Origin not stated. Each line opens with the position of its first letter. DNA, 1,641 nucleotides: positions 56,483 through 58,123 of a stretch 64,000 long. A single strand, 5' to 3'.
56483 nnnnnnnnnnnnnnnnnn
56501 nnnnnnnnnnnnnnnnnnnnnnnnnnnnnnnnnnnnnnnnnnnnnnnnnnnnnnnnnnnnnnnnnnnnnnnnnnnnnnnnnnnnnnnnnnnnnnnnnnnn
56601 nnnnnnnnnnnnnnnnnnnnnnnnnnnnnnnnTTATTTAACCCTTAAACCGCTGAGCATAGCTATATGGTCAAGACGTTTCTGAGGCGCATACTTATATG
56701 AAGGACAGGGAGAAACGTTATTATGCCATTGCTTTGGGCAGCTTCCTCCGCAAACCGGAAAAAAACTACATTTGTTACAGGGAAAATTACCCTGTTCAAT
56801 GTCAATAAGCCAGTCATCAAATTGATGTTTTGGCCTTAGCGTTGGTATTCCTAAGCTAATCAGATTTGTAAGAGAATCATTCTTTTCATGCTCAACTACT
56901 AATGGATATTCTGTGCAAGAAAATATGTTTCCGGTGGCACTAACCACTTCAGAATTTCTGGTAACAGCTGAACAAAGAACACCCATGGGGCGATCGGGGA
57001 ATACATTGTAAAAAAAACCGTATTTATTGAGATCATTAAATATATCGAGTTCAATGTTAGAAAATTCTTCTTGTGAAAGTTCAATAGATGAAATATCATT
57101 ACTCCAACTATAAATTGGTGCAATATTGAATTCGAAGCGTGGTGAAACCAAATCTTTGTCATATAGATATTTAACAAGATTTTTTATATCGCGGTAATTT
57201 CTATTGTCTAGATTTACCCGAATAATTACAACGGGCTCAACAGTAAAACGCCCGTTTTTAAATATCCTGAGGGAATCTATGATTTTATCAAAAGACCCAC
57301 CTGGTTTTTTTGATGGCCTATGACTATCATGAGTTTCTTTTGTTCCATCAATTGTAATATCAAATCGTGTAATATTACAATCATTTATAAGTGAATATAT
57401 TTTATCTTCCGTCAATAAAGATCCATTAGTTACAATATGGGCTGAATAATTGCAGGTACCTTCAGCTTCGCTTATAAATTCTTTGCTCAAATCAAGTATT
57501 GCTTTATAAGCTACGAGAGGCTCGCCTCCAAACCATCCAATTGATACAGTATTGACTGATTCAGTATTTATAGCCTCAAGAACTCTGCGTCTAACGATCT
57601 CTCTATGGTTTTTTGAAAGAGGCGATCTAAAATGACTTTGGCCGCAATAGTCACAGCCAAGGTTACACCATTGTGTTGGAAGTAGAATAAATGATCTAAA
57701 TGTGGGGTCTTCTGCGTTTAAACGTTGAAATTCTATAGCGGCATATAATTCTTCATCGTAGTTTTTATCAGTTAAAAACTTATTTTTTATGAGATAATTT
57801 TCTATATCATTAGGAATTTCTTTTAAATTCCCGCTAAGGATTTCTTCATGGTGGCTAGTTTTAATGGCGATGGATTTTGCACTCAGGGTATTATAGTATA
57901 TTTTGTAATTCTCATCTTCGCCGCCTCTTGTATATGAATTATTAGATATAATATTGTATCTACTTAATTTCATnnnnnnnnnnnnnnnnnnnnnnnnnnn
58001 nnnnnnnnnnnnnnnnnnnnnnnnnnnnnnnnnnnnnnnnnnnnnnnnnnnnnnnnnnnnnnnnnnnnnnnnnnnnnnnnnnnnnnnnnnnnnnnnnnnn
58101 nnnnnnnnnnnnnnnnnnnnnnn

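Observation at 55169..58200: Candidate undescribed radical SAM RiPP system: precursor - stem-loop - rSAM/SPASM - MFS exporter - second precursor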

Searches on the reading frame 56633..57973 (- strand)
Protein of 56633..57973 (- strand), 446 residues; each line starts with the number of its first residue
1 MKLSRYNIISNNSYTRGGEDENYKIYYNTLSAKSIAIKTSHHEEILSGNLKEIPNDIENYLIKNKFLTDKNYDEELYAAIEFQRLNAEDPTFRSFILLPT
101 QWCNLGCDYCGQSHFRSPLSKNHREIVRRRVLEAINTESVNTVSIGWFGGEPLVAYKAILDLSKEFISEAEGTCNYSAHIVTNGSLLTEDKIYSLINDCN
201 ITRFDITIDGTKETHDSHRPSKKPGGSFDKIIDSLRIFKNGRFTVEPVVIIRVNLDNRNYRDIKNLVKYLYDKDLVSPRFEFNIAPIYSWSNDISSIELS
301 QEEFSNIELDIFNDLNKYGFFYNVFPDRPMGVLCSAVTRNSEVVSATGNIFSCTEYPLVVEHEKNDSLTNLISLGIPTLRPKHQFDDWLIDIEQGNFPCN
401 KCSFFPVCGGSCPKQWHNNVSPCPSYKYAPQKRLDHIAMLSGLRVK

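Call 5: search_protein_families(library=ncbifam, proteins=[window:56633-57973:-], max_evalue=0.01)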
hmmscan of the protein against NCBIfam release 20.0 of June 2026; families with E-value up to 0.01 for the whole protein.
window:56633-57973:- (446 aa): 62 families (the best 25 are shown)
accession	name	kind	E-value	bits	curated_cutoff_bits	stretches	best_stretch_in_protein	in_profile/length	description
TIGR04463.1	rSAM_vs_C_rich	equivalog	2.4e-55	188.1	525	1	22-443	10-433/438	TIGR04463 family radical SAM/SPASM RiPP maturase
NF038107.1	rSAM_NF038107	equivalog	2.9e-51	174.6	600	1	1-417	1-405/444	Cys-every-fifth radical SAM/SPASM peptide maturase CefB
NF052473.1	rSAM_FlmE_OhkG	exception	2.9e-32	112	500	1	33-298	35-303/481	FlmE/OhkG family radical SAM/SPASM peptide maturase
TIGR04334.1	rSAM_Clo7bot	equivalog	3.3e-32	111.7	600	1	57-430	55-425/440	radical SAM/SPASM domain Clo7bot peptide maturase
TIGR04280.1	geopep_mat_rSAM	hypoth_equivalog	5.7e-31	107.9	400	1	1-412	1-392/428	geopeptide radical SAM maturase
NF047865.1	rSAM_PapB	equivalog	2.7e-28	99.2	340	1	93-415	3-319/330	PapB family radical SAM/SPASM ranthipeptide maturase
NF041298.1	rSAM_mat_DynA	equivalog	3.2e-27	95.4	450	1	96-414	4-323/356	dynobactin maturation radical SAM/SPASM protein DynA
TIGR03942.1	sulfatase_rSAM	equivalog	3e-21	75.9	349.45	1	102-419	10-331/363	anaerobic sulfatase maturase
TIGR04068.1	rSAM_ocin_clost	equivalog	3.4e-21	75.7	500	1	35-312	22-302/462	Cys-rich peptide radical SAM maturase CcpM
NF041707.1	rSAM_YhhB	equivalog_domain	6.2e-21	74.7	445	1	98-240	7-154/369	cyclophane-forming radical SAM/SPASM peptide maturase YhhB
TIGR04064.1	rSAM_nif11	equivalog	2.2e-19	69.5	518.7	1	21-235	12-221/459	nif11-like peptide radical SAM maturase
TIGR03906.1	quino_hemo_SAM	equivalog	4.9e-19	68.3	453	1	84-307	85-302/467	quinohemoprotein amine dehydrogenase maturation protein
TIGR03978.1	rSAM_paired_1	equivalog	3.5e-18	65.6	370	1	34-239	23-228/466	His-Xaa-Ser system radical SAM maturase HxsB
TIGR03974.1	rSAM_six_Cys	equivalog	5.2e-18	65.1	425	1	34-303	43-310/451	thioether cross-link-forming SCIFF peptide maturase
TIGR04261.1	rSAM_GlyRichRpt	subfamily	2e-17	63.2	310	1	99-276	3-179/363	cyclophane-forming radical SAM/SPASM peptide maturase GrrM/OscB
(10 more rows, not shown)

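Call 6: search_protein_families(library=pfam, proteins=[window:56633-57973:-], max_evalue=0.01)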
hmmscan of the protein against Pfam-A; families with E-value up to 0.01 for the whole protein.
window:56633-57973:- (446 aa): 2 families
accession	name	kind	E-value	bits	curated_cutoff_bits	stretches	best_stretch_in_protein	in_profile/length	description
PF04055.27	Radical_SAM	-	7.3e-19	69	29.5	1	98-270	2-166/166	Radical SAM superfamily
PF13353.11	Fer4_12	-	4.8e-06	27.3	22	1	100-228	12-132/137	4Fe-4S single cluster domain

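Call 8: find_homologous_proteins(query=window:56633-57973:-, max_evalue=1e-10)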
Query window:56633-57973:- (446 aa): 308 proteins with E <= 1e-10 among 4990 candidates; the best 120 are listed.
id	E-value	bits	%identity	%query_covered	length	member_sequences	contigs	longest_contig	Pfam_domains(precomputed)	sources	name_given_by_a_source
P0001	1.1e-295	999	96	100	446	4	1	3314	PF04055.28,PF13353.12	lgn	-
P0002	1.8e-197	675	64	100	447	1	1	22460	PF04055.28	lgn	-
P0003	1.7e-193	662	69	91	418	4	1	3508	PF04055.28,PF13353.12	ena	-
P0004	3.2e-102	361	39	99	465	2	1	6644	PF04055.28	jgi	jgi:uncharacterized protein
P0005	3.2e-101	358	38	100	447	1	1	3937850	PF04055.28,PF13353.12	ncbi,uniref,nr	ncbi:radical SAM/SPASM domain-containing protein [Natronoglycomyces albus]|uniref:Radical SAM protei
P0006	1.9e-100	355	40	100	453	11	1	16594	PF04055.28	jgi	jgi:uncharacterized protein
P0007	8.5e-100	353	39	100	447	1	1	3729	PF04055.28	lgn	-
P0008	2.6e-99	351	38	100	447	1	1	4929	PF04055.28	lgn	-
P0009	1.0e-98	350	38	100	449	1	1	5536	PF04055.28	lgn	-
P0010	8.6e-98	346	38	99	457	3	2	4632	PF04055.28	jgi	jgi:uncharacterized protein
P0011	1.5e-97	346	38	99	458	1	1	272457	PF04055.28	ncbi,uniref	ncbi:radical SAM protein [Streptomyces sp. NPDC050732]|uniref:radical SAM/SPASM domain-containing pr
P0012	2.0e-97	345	38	99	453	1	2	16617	PF04055.28,PF13353.12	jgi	jgi:uncharacterized protein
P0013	3.0e-96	341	37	99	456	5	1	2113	PF04055.28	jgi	-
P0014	3.6e-95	338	38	100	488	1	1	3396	PF04055.28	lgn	-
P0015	1.5e-92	329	37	99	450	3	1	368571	PF04055.28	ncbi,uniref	ncbi:radical SAM protein [Nonomuraea sp. NPDC050536]|uniref:radical SAM protein n=1 Tax=Nonomuraea s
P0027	4.2e-87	311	38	89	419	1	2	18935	PF04055.28,PF13353.12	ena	-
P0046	1.5e-79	286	38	78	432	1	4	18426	PF04055.28,PF13353.12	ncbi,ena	-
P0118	7.9e-62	228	30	97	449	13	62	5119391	PF04055.28,PF13353.12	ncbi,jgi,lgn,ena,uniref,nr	ncbi:radical SAM/SPASM domain-containing protein [Chryseobacterium indologenes]|uniref:radical SAM/S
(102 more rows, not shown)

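Call 9: find_encoding_contigs(protein=P0002, flank=8000, max_places=3)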
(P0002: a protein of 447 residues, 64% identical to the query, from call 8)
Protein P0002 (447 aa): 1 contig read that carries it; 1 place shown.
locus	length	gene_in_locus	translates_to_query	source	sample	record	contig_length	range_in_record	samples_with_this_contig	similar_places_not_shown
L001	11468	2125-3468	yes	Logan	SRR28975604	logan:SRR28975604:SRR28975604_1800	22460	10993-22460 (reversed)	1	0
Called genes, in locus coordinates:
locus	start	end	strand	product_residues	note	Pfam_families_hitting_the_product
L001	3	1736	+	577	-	?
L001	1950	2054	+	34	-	-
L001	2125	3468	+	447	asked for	PF04055:Radical_SAM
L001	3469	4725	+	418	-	PF07690:MFS_1, PF05977:MFS_3 (weak)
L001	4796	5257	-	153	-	PF06445:GyrI-like, PF14526:Cass2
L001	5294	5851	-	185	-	PF06953:ArsD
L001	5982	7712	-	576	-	-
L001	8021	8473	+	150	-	-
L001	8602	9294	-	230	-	PF02909:TetR_C_1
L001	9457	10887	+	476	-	PF00890:FAD_binding_2, PF01266:DAO, PF01946:Thi4, PF03486:HI0933_like (weak), PF07992:Pyr_redox_2 (weak), PF12831:FAD_oxidored (weak), PF13450:NAD_binding_8, PF01593:Amino_oxidase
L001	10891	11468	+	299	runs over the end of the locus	PF00582:Usp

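Call 10: find_encoding_contigs(protein=P0001, flank=5000, max_places=3)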
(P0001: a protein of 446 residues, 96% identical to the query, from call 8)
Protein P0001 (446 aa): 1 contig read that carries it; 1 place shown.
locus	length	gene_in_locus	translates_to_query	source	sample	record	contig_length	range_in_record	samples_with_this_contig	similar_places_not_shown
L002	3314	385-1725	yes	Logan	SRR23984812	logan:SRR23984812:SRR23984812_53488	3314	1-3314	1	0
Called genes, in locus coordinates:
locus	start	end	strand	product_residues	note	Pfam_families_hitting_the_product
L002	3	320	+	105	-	?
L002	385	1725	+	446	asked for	PF04055:Radical_SAM, PF13353:Fer4_12 (faint)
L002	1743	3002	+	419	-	PF05977:MFS_3, PF07690:MFS_1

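Call 11: find_encoding_contigs(protein=P0003, flank=5000, max_places=3)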
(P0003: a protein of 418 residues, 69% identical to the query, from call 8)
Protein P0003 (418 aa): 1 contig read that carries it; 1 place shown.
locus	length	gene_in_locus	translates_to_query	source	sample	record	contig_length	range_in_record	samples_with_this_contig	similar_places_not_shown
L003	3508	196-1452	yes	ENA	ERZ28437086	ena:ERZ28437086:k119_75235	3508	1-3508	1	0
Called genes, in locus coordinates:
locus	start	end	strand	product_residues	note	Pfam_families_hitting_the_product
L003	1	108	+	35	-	?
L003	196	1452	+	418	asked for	PF04055:Radical_SAM, PF13353:Fer4_12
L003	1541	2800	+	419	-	PF07690:MFS_1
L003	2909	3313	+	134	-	-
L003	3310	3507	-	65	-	?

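Call 16: list_cluster_members(proteins=[window:56633-57973:-, window:55368-56627:-, window:58037-58141:-, window:59699-61138:-, window:53405-54316:-, window:52340-53296:-, window:50899-52170:-, window:61191-62645:-])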
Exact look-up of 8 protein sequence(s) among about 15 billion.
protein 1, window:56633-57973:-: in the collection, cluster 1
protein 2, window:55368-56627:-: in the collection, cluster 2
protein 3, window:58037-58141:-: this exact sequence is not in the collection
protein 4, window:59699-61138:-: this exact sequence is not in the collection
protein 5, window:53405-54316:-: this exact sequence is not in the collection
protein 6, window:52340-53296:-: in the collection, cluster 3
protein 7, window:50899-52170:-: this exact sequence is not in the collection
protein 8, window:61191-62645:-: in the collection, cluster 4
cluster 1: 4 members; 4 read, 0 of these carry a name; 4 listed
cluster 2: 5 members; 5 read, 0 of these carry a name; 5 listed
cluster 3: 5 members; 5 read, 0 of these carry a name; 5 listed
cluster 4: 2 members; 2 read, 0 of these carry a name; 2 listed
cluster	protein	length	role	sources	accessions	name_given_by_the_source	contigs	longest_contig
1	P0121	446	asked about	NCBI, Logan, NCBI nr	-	-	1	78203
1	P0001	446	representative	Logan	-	-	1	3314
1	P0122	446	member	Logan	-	-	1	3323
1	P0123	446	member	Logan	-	-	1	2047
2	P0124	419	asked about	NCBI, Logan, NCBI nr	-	-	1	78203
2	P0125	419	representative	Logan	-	-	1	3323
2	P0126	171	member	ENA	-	-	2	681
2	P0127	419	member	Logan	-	-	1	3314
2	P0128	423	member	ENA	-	-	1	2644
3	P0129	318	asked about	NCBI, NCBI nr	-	-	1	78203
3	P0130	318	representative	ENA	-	-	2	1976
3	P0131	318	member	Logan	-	-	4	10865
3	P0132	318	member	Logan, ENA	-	-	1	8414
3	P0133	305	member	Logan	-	-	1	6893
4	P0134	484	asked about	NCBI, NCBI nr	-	-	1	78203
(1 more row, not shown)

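Call 20: find_related_loci(query=A1, collection=genome_contigs, flank=4000)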
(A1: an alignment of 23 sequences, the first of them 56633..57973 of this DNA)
Query A1 (446 aa) in genome_contigs; peptide patterns used: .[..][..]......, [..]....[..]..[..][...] (x = any residue, [..] = any of these).
599 stretches matched a pattern (row limit reached: there are more); 564 encode a relative of the query (tblastn E <= 1e-3); the best 80 are kept; 80 distinct loci.
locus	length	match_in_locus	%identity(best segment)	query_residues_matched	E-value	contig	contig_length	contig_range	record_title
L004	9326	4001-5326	39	4-444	4e-112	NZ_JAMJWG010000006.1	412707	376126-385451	Streptomyces sp. ODS25 6, whole genome shotgun sequence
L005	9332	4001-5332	40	2-446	2e-109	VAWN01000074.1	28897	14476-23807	MAG: Actinobacteria bacterium isolate AC_7 14_1009_16_30cm_scaffold_3356, whole genome shotgun sequence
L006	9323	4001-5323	39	2-443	4e-108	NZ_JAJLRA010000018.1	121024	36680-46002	Streptacidiphilus sp. ASG 303 NODE_18_length_121024_cov_24.1619, whole genome shotgun sequence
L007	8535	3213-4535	38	2-443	3e-105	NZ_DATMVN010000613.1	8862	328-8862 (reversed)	MAG: Streptomyces sp. isolate SMAG_U13069 k141_737445, whole genome shotgun sequence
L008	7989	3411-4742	37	2-443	7e-105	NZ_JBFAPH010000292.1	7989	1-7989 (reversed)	Streptomyces sp. NPDC049577 NPDC049577_69_H1.ctg-0292, whole genome shotgun sequence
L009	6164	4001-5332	38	2-445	7e-105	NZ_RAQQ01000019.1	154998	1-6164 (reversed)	Micromonospora globbae strain WPS1-2 contig0019, whole genome shotgun sequence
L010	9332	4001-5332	36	2-443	9e-104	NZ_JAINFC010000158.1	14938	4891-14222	Streptomyces sp. UNOC14_S4 contig_158, whole genome shotgun sequence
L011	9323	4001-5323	39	4-443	9e-104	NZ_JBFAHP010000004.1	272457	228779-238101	Streptomyces sp. NPDC050732 NPDC050732_119_A11.ctg-0004, whole genome shotgun sequence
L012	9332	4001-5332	39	2-446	2e-103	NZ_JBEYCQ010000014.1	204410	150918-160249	Streptomyces sp. NPDC016469 NPDC016469_268_A1.ctg-0014, whole genome shotgun sequence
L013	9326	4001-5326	38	2-444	3e-103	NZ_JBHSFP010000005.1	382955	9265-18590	Sphaerisporangium dianthi strain CGMCC 4.7132 spades_K_17_127_5, whole genome shotgun sequence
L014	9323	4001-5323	38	2-443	6e-103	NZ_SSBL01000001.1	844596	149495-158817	Streptomyces sp. A0642 NODE_1_length_844596_cov_141.461503, whole genome shotgun sequence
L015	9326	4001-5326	38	2-444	4e-103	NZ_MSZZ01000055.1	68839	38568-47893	Thermoactinospora rubra strain YIM 77501 contig055, whole genome shotgun sequence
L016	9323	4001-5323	37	2-443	3e-103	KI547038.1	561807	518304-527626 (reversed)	Streptomycetaceae bacterium MP113-05 genomic scaffold scaffold00002, whole genome shotgun sequence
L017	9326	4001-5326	39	2-444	6e-103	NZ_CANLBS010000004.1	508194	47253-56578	Uncultured Streptomyces sp. isolate 3-371-J.fasta NODE_4, whole genome shotgun sequence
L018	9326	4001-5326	38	2-444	7e-103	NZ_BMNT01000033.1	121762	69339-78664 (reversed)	Sphaerisporangium melleum strain JCM 13064 sequence033, whole genome shotgun sequence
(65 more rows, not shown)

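Call 34: search_solved_structures(query=window:56633-57973:-, max_evalue=0.001)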
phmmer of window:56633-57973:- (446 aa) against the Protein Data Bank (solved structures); distinct sequences matched with E-value up to 0.001: 1.
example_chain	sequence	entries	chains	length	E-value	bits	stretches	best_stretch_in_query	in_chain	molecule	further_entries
9gm3_A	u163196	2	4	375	1.1e-14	57.6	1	89-238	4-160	ChlB radical SAM domain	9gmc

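Call 40: search_protein_families(library=ncbifam, proteins=[P0005, P0011, P0118, P0002], max_evalue=0.01)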
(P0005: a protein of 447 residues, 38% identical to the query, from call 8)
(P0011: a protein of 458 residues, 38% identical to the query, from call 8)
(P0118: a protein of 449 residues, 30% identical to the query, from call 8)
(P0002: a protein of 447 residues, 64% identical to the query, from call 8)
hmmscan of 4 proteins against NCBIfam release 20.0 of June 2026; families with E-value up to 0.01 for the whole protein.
P0005 (447 aa): 53 families (the best 25 are shown)
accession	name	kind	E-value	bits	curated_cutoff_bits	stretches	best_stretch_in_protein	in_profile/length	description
TIGR04463.1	rSAM_vs_C_rich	equivalog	1.2e-56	192.3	525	1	25-443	12-433/438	TIGR04463 family radical SAM/SPASM RiPP maturase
TIGR04334.1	rSAM_Clo7bot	equivalog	2.2e-42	145.2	600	1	46-436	43-431/440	radical SAM/SPASM domain Clo7bot peptide maturase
NF038107.1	rSAM_NF038107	equivalog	1.6e-40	139.2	600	1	24-412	16-400/444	Cys-every-fifth radical SAM/SPASM peptide maturase CefB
TIGR04280.1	geopep_mat_rSAM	hypoth_equivalog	3.2e-32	112.1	400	1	16-300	10-287/428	geopeptide radical SAM maturase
NF052473.1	rSAM_FlmE_OhkG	exception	9.6e-30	103.7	500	1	55-281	56-286/481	FlmE/OhkG family radical SAM/SPASM peptide maturase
NF047865.1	rSAM_PapB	equivalog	5e-23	81.9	340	1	97-414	7-318/330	PapB family radical SAM/SPASM ranthipeptide maturase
TIGR03906.1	quino_hemo_SAM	equivalog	1.4e-21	76.7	453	1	25-243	30-245/467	quinohemoprotein amine dehydrogenase maturation protein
TIGR04064.1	rSAM_nif11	equivalog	1.9e-19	69.7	518.7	1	44-241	35-226/459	nif11-like peptide radical SAM maturase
NF041298.1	rSAM_mat_DynA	equivalog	2.7e-18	66.1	450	1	96-413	4-322/356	dynobactin maturation radical SAM/SPASM protein DynA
TIGR03942.1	sulfatase_rSAM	equivalog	4.4e-18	65.5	349.45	1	100-415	8-327/363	anaerobic sulfatase maturase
TIGR03974.1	rSAM_six_Cys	equivalog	3.7e-17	62.3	425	1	18-266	22-269/451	thioether cross-link-forming SCIFF peptide maturase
NF041707.1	rSAM_YhhB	equivalog_domain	5.1e-17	61.8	445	1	100-241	9-154/369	cyclophane-forming radical SAM/SPASM peptide maturase YhhB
TIGR03978.1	rSAM_paired_1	equivalog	7e-17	61.3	370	1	25-270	13-260/466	His-Xaa-Ser system radical SAM maturase HxsB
TIGR04068.1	rSAM_ocin_clost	equivalog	3.3e-16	59.2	500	1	55-279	46-270/462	Cys-rich peptide radical SAM maturase CcpM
NF035951.1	rSAM_RumMC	equivalog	1.1e-14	54.1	720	1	57-241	75-261/510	RumMC family radical SAM sactipeptide maturase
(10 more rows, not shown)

P0011 (458 aa): 51 families (the best 25 are shown)
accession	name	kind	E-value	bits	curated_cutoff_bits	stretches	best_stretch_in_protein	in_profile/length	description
TIGR04463.1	rSAM_vs_C_rich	equivalog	4e-50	170.8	525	1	23-450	11-438/438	TIGR04463 family radical SAM/SPASM RiPP maturase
TIGR04334.1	rSAM_Clo7bot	equivalog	1.8e-29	102.7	600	1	95-436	92-429/440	radical SAM/SPASM domain Clo7bot peptide maturase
NF038107.1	rSAM_NF038107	equivalog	5.3e-29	101.3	600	1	96-415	88-401/444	Cys-every-fifth radical SAM/SPASM peptide maturase CefB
NF052473.1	rSAM_FlmE_OhkG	exception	2.2e-28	99.2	500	1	25-299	19-302/481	FlmE/OhkG family radical SAM/SPASM peptide maturase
TIGR04280.1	geopep_mat_rSAM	hypoth_equivalog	2.6e-28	99.2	400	1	5-239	4-230/428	geopeptide radical SAM maturase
NF047865.1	rSAM_PapB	equivalog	4.2e-21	75.5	340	1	94-416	4-318/330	PapB family radical SAM/SPASM ranthipeptide maturase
TIGR03906.1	quino_hemo_SAM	equivalog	6.9e-19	67.8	453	1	47-247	54-249/467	quinohemoprotein amine dehydrogenase maturation protein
TIGR03942.1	sulfatase_rSAM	equivalog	4.5e-18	65.5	349.45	1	101-258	9-167/363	anaerobic sulfatase maturase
NF041298.1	rSAM_mat_DynA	equivalog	5.9e-18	65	450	1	96-308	4-208/356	dynobactin maturation radical SAM/SPASM protein DynA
TIGR04064.1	rSAM_nif11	equivalog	7.8e-18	64.4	518.7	1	26-242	15-227/459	nif11-like peptide radical SAM maturase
NF041707.1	rSAM_YhhB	equivalog_domain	6.1e-17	61.6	445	1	99-242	8-155/369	cyclophane-forming radical SAM/SPASM peptide maturase YhhB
TIGR03978.1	rSAM_paired_1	equivalog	1.7e-16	60.1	370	1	81-237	71-225/466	His-Xaa-Ser system radical SAM maturase HxsB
TIGR03974.1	rSAM_six_Cys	equivalog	1e-15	57.6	425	1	70-244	75-249/451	thioether cross-link-forming SCIFF peptide maturase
TIGR04068.1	rSAM_ocin_clost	equivalog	4.1e-14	52.3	500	1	55-259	47-251/462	Cys-rich peptide radical SAM maturase CcpM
TIGR04261.1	rSAM_GlyRichRpt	subfamily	3.2e-12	46.1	310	1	99-255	3-161/363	cyclophane-forming radical SAM/SPASM peptide maturase GrrM/OscB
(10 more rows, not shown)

P0118 (449 aa): 53 families (the best 25 are shown)
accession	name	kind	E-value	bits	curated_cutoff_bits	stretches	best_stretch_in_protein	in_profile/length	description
TIGR04463.1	rSAM_vs_C_rich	equivalog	7.3e-62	209.5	525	1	12-435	5-426/438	TIGR04463 family radical SAM/SPASM RiPP maturase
NF038107.1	rSAM_NF038107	equivalog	1e-46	159.6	600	1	4-412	2-401/444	Cys-every-fifth radical SAM/SPASM peptide maturase CefB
TIGR04280.1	geopep_mat_rSAM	hypoth_equivalog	1.1e-41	143.2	400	1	5-411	3-392/428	geopeptide radical SAM maturase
TIGR04334.1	rSAM_Clo7bot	equivalog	3.3e-37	128.2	600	1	68-441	71-437/440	radical SAM/SPASM domain Clo7bot peptide maturase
NF052473.1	rSAM_FlmE_OhkG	exception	1e-30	106.9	500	1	4-351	2-378/481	FlmE/OhkG family radical SAM/SPASM peptide maturase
NF047865.1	rSAM_PapB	equivalog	1e-27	97.3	340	1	94-413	10-318/330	PapB family radical SAM/SPASM ranthipeptide maturase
NF041298.1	rSAM_mat_DynA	equivalog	3.9e-23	82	450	2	89-289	3-191/356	dynobactin maturation radical SAM/SPASM protein DynA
TIGR03942.1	sulfatase_rSAM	equivalog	6e-21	74.9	349.45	2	94-269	8-178/363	anaerobic sulfatase maturase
TIGR04068.1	rSAM_ocin_clost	equivalog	2.8e-19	69.3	500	1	17-261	9-258/462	Cys-rich peptide radical SAM maturase CcpM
TIGR03906.1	quino_hemo_SAM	equivalog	2.5e-18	66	453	1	79-274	86-278/467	quinohemoprotein amine dehydrogenase maturation protein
NF041707.1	rSAM_YhhB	equivalog_domain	8e-18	64.5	445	1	91-240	6-159/369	cyclophane-forming radical SAM/SPASM peptide maturase YhhB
TIGR03978.1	rSAM_paired_1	equivalog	9.7e-18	64.1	370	1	14-240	9-234/466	His-Xaa-Ser system radical SAM maturase HxsB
TIGR04261.1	rSAM_GlyRichRpt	subfamily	5.7e-16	58.5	310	1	91-228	1-140/363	cyclophane-forming radical SAM/SPASM peptide maturase GrrM/OscB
TIGR04064.1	rSAM_nif11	equivalog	1.2e-15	57.2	518.7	1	83-234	77-225/459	nif11-like peptide radical SAM maturase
TIGR04269.1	SAM_SPASM_FxsB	subfamily_domain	1.3e-14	54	370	1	90-259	5-177/363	FxsB family cyclophane-forming radical SAM/SPASM peptide maturase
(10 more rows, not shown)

P0002 (447 aa): 56 families (the best 25 are shown)
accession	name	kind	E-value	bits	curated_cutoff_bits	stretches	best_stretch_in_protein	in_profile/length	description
TIGR04463.1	rSAM_vs_C_rich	equivalog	1.3e-56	192.2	525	1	24-439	12-428/438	TIGR04463 family radical SAM/SPASM RiPP maturase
NF038107.1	rSAM_NF038107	equivalog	2.6e-40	138.6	600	1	20-414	13-401/444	Cys-every-fifth radical SAM/SPASM peptide maturase CefB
TIGR04334.1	rSAM_Clo7bot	equivalog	2.4e-37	128.6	600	1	78-433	74-427/440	radical SAM/SPASM domain Clo7bot peptide maturase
NF052473.1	rSAM_FlmE_OhkG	exception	7e-32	110.7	500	1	56-287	58-293/481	FlmE/OhkG family radical SAM/SPASM peptide maturase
TIGR04280.1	geopep_mat_rSAM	hypoth_equivalog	5.3e-30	104.7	400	1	1-413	1-392/428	geopeptide radical SAM maturase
NF041298.1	rSAM_mat_DynA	equivalog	5e-25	88.2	450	1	96-316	4-217/356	dynobactin maturation radical SAM/SPASM protein DynA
NF047865.1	rSAM_PapB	equivalog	1.3e-24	87.1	340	1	93-416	3-319/330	PapB family radical SAM/SPASM ranthipeptide maturase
TIGR04068.1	rSAM_ocin_clost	equivalog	8.6e-20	71.1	500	1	55-313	47-302/462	Cys-rich peptide radical SAM maturase CcpM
TIGR03942.1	sulfatase_rSAM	equivalog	2.8e-19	69.4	349.45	1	102-420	10-331/363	anaerobic sulfatase maturase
NF041707.1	rSAM_YhhB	equivalog_domain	5.1e-18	65.1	445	1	98-241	7-154/369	cyclophane-forming radical SAM/SPASM peptide maturase YhhB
TIGR03906.1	quino_hemo_SAM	equivalog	1.4e-15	57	453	1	84-304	85-298/467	quinohemoprotein amine dehydrogenase maturation protein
TIGR04261.1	rSAM_GlyRichRpt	subfamily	2.6e-15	56.3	310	1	99-282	3-184/363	cyclophane-forming radical SAM/SPASM peptide maturase GrrM/OscB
TIGR04064.1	rSAM_nif11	equivalog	6.7e-15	54.7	518.7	1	21-237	12-222/459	nif11-like peptide radical SAM maturase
TIGR03974.1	rSAM_six_Cys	equivalog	1.6e-14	53.6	425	1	45-268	54-271/451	thioether cross-link-forming SCIFF peptide maturase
TIGR04269.1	SAM_SPASM_FxsB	subfamily_domain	2.1e-14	53.4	370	1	92-247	1-162/363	FxsB family cyclophane-forming radical SAM/SPASM peptide maturase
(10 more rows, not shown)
